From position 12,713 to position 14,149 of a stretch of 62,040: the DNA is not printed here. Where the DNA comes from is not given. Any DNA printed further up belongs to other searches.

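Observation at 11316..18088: dsrE-tusA-mvhD-hdrA(split)-2x hydB/flxB-like-mvhD operon: an HdrA/MvhD electron-bifurcation core wired to sulfur-carrier proteins, with no HdrBC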

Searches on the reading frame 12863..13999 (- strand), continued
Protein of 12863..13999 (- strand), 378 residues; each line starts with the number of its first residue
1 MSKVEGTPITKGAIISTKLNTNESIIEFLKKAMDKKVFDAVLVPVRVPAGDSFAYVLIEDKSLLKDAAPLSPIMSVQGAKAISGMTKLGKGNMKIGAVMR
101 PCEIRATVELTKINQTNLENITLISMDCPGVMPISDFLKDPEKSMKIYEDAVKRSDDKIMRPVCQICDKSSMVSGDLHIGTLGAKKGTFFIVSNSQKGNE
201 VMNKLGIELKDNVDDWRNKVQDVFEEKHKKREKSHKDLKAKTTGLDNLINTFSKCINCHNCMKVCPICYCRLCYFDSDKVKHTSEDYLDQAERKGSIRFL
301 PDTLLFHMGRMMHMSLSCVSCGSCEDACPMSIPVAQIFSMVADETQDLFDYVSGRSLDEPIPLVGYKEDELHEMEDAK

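Call 23: search_solved_structures(query=A1, max_evalue=1, show_alignments=2)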
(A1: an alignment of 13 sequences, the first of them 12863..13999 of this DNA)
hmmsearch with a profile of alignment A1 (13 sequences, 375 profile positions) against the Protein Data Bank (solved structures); distinct sequences matched with E-value up to 1: 89 (the best 60 are shown).
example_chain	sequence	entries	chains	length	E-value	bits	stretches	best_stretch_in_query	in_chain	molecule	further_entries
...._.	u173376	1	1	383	2.4e-38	135.3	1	11-353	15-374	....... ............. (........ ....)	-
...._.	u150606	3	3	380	1.3e-34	123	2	157-353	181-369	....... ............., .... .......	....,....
7bkb_E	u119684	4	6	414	6e-25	91.2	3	295-362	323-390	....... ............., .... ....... (F420)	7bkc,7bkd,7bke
9tn7_A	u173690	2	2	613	0.0011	21.3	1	141-232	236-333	Coenzyme F420 hydrogenase/dehydrogenase beta subunit domain protein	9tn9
7f4v_aC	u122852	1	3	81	0.015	17.5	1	245-275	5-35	Photosystem I iron-sulfur center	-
9e0j_K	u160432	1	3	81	0.031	16.5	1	244-274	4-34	Photosystem I iron-sulfur center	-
7qco_C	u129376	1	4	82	0.039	16.2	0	245-272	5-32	Photosystem I iron-sulfur center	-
6igz_C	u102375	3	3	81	0.048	15.9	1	245-279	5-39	PsaC | Photosystem I iron-sulfur center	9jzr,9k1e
8rja_E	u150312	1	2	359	0.049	15.8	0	154-236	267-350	Coenzyme F420 hydrogenase/dehydrogenase, beta subunit C terminus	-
6ijj_C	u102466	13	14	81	0.05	15.8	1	243-276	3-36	PsaC | Photosystem I iron-sulfur center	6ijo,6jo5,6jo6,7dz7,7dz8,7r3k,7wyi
7q5y_D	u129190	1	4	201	0.061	15.5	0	311-335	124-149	NADH-quinone oxidoreductase subunit I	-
9ygv_C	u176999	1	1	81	0.061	15.5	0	245-273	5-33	Photosystem I iron-sulfur center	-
9s1l_C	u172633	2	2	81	0.065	15.4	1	245-279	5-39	Photosystem I iron-sulfur center (PsaC)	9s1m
8jw0_c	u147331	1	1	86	0.072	15.3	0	313-342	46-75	Photosystem I PsaC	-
9lut_C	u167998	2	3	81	0.075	15.2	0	245-275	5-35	Photosystem I iron-sulfur center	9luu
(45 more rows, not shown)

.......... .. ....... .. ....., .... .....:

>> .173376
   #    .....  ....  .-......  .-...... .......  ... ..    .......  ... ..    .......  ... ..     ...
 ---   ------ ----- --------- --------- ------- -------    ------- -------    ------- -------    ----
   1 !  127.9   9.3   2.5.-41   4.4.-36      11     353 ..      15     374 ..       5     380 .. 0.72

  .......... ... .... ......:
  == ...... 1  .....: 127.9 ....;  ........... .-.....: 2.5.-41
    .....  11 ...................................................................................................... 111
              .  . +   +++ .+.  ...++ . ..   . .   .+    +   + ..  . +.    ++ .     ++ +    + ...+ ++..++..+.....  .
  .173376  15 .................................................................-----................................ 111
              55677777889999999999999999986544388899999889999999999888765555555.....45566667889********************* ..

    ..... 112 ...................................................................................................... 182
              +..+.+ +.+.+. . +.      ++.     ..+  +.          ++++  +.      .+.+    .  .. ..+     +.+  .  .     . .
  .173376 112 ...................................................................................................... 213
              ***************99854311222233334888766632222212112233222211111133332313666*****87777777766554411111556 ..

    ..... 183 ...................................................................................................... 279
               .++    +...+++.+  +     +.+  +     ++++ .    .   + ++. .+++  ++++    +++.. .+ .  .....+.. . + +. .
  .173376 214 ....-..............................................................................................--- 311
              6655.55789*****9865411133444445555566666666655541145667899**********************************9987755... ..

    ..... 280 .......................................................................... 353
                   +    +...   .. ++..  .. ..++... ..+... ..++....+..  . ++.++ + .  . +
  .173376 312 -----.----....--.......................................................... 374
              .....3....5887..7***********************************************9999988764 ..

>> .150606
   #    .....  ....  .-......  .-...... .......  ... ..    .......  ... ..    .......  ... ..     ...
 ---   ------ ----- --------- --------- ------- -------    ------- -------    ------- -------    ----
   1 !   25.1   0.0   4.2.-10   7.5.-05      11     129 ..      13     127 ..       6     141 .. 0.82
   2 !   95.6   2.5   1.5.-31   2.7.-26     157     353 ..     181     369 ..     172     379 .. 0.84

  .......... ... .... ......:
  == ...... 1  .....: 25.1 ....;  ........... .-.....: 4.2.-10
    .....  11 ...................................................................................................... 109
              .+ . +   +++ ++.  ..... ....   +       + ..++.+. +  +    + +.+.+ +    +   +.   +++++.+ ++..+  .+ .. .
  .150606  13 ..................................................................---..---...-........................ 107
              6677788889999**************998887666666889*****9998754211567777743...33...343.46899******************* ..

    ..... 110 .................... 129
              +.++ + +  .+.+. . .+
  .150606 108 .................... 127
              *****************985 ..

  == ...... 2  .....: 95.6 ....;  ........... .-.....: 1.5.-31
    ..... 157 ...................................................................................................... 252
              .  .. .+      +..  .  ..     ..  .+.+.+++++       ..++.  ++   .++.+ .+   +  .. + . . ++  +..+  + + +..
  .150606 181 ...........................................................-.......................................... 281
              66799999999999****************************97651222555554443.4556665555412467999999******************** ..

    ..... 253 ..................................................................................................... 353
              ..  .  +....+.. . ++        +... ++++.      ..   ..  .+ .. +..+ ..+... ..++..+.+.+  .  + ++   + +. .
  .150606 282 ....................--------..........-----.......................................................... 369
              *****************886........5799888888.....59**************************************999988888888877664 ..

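Call 41: search_protein_families(library=pfam, proteins=[L081:16143-17129:+, L081:17133-18200:+, L081:17983-19026:+, L081:19570-20448:+, L030:12593-13762:+, L030:13759-14406:+, L030:14691-15056:+, L030:15538-16497:+, L030:16494-17963:+, L030:1235-2407:+], max_evalue=0.00001)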
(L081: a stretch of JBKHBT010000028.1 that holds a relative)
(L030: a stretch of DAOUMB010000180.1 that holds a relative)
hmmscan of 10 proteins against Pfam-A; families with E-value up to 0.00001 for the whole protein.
L081:16143-17129:+ (328 aa): 6 families
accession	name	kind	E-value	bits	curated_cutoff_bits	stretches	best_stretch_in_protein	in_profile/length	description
PF12797.12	Fer4_2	-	7.8e-08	32.2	24.5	0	213-229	5-21/22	4Fe-4S binding domain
PF13187.11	Fer4_9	-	3.7e-07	30.5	27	0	217-283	1-50/52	4Fe-4S dicluster domain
PF13183.11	Fer4_8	-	6.4e-07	30.3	27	1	215-284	2-68/68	4Fe-4S dicluster domain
PF13746.11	Fer4_18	-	1.4e-06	28.9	27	0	264-287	55-78/114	4Fe-4S dicluster domain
PF00037.32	Fer4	-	2.5e-06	27.5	21.1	0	215-229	5-19/24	4Fe-4S binding domain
PF12838.12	Fer4_7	-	7.4e-06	26.8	27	0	217-284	1-52/52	4Fe-4S dicluster domain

L081:17133-18200:+ (355 aa): 12 families
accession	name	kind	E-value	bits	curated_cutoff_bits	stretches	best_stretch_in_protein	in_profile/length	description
PF17179.9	Fer4_22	-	4.1e-31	108.1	27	1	240-331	1-94/95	4Fe-4S dicluster domain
PF00037.32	Fer4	-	5.9e-09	35.8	21.1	0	238-253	5-20/24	4Fe-4S binding domain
PF13237.11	Fer4_10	-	1.5e-08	34.8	25.5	0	314-331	5-22/53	4Fe-4S dicluster domain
PF12797.12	Fer4_2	-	2.8e-08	33.6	24.5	0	238-253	7-22/22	4Fe-4S binding domain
PF13187.11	Fer4_9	-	1.2e-07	32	27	0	299-331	34-50/52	4Fe-4S dicluster domain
PF14697.11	Fer4_21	-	1.3e-07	32.1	35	0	316-334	39-57/59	4Fe-4S dicluster domain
PF13484.11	Fer4_16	-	7.6e-07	30.3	30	0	318-331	53-66/66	4Fe-4S double cluster binding domain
PF13183.11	Fer4_8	-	1.4e-06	29.2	27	0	239-331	3-67/68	4Fe-4S dicluster domain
PF12838.12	Fer4_7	-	1.9e-06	28.7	27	0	240-331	1-51/52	4Fe-4S dicluster domain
PF25160.1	LdpA_Fe-S-bd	-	2e-06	27.9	27.6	0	317-331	27-41/49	LdpA Fe-S cluster-binding domain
PF13746.11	Fer4_18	-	3.3e-06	27.7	27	0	302-336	45-79/114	4Fe-4S dicluster domain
PF13534.11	Fer4_17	-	5.2e-06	27.3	22.2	0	235-252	40-57/61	4Fe-4S dicluster domain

L081:17983-19026:+ (347 aa): 3 families
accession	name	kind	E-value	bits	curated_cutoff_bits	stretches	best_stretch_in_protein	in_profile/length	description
PF00175.26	NAD_binding_1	-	5.9e-13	49.9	22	1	186-289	2-107/109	Oxidoreductase NAD-binding domain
PF10418.14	DHODB_Fe-S_bind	-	1.4e-10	41.2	23.9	1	308-340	1-40/41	Iron-sulfur cluster binding domain of dihydroorotate dehydrogenase B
PF00970.30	FAD_binding_6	-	7.9e-07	29.8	21.1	1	92-172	12-97/99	Oxidoreductase FAD-binding domain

L081:19570-20448:+ (292 aa): 3 families
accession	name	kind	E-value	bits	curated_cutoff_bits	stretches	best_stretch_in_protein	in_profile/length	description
PF01257.25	2Fe-2S_thioredx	-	1.5e-47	161.5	24.8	1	145-288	2-145/145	Thioredoxin-like [2Fe-2S] ferredoxin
PF12831.13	FAD_oxidored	-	1.4e-07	31.6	27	1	10-47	2-39/416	FAD dependent oxidoreductase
PF00037.32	Fer4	-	6.2e-06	26.3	21.1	0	104-122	2-20/24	4Fe-4S binding domain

L030:12593-13762:+ (389 aa): 13 families
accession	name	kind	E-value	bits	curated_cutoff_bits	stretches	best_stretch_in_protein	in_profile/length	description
PF02662.21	FlpD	-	2.9e-39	134.3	22.3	2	268-380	1-120/123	Methyl-viologen-reducing hydrogenase, delta subunit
PF00037.32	Fer4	-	1.2e-20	72.8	21.1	2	194-212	4-22/24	4Fe-4S binding domain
PF14697.11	Fer4_21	-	3.7e-16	59.4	35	2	194-239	4-53/59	4Fe-4S dicluster domain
PF13237.11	Fer4_10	-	1.7e-15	57.1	25.5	1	191-238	2-53/53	4Fe-4S dicluster domain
PF12837.12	Fer4_6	-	2.2e-15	56.2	25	0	191-212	2-23/24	4Fe-4S binding domain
PF12838.12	Fer4_7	-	2.7e-14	53.8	27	1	197-239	1-50/52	4Fe-4S dicluster domain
PF13484.11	Fer4_16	-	4.8e-14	53.3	30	0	227-274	2-48/66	4Fe-4S double cluster binding domain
PF12797.12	Fer4_2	-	1.4e-13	50.2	24.5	0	191-210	3-22/22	4Fe-4S binding domain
PF13187.11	Fer4_9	-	3.3e-13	49.9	27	2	197-239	1-49/52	4Fe-4S dicluster domain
PF13534.11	Fer4_17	-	2.4e-09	38.1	22.2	0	190-211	38-59/61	4Fe-4S dicluster domain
PF13183.11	Fer4_8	-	1.8e-08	35.2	27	0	17-33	3-19/68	4Fe-4S dicluster domain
PF12800.12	Fer4_4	-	9.1e-08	32.2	24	0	225-238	2-15/17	4Fe-4S binding domain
PF25160.1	LdpA_Fe-S-bd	-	1e-05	25.7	27.6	0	225-240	26-41/49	LdpA Fe-S cluster-binding domain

L030:13759-14406:+ (215 aa): 1 family
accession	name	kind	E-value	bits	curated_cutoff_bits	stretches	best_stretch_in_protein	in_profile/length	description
PF12225.13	DUF5981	-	3.9e-35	119.8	23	1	110-204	1-94/95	Methylene-tetrahydrofolate reductase C terminal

L030:14691-15056:+ (121 aa): 1 family
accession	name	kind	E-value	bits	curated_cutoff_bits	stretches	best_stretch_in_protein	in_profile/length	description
PF01022.26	HTH_5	-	1.4e-11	44.5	22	1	13-58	1-46/47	Bacterial regulatory protein, arsR family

L030:15538-16497:+ (319 aa): 1 family
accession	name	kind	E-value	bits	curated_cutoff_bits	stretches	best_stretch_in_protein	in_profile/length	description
PF01058.29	Oxidored_q6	-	5.8e-20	71.8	27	1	14-179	1-127/128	NADH ubiquinone oxidoreductase, 20 Kd subunit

L030:16494-17963:+ (489 aa): 1 family
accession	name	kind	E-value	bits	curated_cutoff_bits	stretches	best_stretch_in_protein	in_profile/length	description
PF00374.24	NiFeSe_Hases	-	2e-33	116.6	25.8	2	39-117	1-79/508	Nickel-dependent hydrogenase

L030:1235-2407:+ (390 aa): 6 families
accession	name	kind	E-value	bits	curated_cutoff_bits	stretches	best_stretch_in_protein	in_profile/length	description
PF02754.22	CCG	-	1.1e-32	112.4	20.6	2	278-363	2-83/85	Cysteine-rich domain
PF13187.11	Fer4_9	-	1.5e-10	41.3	27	1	33-88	2-50/52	4Fe-4S dicluster domain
PF13183.11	Fer4_8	-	1.8e-09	38.4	27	1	30-89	2-68/68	4Fe-4S dicluster domain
PF13237.11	Fer4_10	-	1.2e-07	32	25.5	1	31-86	7-53/53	4Fe-4S dicluster domain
PF12838.12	Fer4_7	-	4.3e-07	30.7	27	1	33-89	2-52/52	4Fe-4S dicluster domain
PF13534.11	Fer4_17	-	1.3e-06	29.3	22.2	1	33-89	2-60/61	4Fe-4S dicluster domain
